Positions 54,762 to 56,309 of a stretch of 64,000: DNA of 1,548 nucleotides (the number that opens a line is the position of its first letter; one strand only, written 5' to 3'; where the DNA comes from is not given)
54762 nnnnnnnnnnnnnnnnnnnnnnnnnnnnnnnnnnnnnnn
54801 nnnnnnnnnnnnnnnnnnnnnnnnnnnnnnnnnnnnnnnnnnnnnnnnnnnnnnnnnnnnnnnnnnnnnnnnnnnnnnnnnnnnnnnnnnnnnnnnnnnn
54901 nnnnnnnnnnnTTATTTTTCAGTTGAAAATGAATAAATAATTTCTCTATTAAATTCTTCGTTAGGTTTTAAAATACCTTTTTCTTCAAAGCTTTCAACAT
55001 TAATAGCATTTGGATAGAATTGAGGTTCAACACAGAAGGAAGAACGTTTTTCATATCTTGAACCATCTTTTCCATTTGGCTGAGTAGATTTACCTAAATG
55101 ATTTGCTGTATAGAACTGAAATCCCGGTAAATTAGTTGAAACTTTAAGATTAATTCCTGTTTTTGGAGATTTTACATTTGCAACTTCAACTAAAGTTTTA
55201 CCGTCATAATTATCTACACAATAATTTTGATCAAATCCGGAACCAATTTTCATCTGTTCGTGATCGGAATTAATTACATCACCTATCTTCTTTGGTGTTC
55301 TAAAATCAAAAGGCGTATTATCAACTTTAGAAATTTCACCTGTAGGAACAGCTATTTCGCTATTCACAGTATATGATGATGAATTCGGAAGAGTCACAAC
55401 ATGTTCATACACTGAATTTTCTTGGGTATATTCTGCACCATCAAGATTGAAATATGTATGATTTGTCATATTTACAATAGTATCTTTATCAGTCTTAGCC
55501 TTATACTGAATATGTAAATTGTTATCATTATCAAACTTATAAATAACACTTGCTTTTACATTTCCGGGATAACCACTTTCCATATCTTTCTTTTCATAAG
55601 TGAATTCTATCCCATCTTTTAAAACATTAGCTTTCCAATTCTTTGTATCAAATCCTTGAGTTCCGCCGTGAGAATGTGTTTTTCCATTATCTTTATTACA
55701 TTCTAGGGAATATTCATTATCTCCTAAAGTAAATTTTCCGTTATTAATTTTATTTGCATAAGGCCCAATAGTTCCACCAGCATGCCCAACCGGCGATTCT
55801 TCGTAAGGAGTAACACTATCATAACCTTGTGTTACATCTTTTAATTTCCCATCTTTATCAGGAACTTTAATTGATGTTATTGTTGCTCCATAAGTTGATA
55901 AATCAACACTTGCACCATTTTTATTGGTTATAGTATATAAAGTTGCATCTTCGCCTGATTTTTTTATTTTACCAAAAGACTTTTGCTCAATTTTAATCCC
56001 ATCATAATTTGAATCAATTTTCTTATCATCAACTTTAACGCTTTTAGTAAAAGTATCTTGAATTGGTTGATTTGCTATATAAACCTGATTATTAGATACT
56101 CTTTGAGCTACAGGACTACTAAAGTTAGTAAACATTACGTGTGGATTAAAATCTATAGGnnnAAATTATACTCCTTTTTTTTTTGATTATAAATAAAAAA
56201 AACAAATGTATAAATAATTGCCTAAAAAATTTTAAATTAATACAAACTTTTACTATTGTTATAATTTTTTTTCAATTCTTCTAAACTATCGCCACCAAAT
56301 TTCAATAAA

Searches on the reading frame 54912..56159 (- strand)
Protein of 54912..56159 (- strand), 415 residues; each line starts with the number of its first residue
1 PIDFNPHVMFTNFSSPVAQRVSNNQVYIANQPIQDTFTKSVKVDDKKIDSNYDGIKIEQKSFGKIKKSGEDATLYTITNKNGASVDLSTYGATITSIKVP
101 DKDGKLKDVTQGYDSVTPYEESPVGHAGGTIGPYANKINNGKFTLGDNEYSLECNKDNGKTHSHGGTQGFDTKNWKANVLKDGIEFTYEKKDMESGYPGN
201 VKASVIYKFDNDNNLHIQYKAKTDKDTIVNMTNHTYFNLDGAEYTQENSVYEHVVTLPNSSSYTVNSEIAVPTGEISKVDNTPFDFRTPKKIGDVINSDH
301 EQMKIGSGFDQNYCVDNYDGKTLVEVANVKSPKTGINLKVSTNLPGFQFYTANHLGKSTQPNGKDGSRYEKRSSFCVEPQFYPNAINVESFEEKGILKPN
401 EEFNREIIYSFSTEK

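Call 65: search_protein_families(library=pfam, proteins=[window:54912-56159:-], max_evalue=0.01)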
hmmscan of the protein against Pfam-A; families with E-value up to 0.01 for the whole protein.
window:54912-56159:- (415 aa): 1 family
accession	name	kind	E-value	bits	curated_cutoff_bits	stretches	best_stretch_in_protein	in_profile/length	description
PF01263.26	Aldose_epim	-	7.4e-79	265.7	27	1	74-410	2-299/299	Aldose 1-epimerase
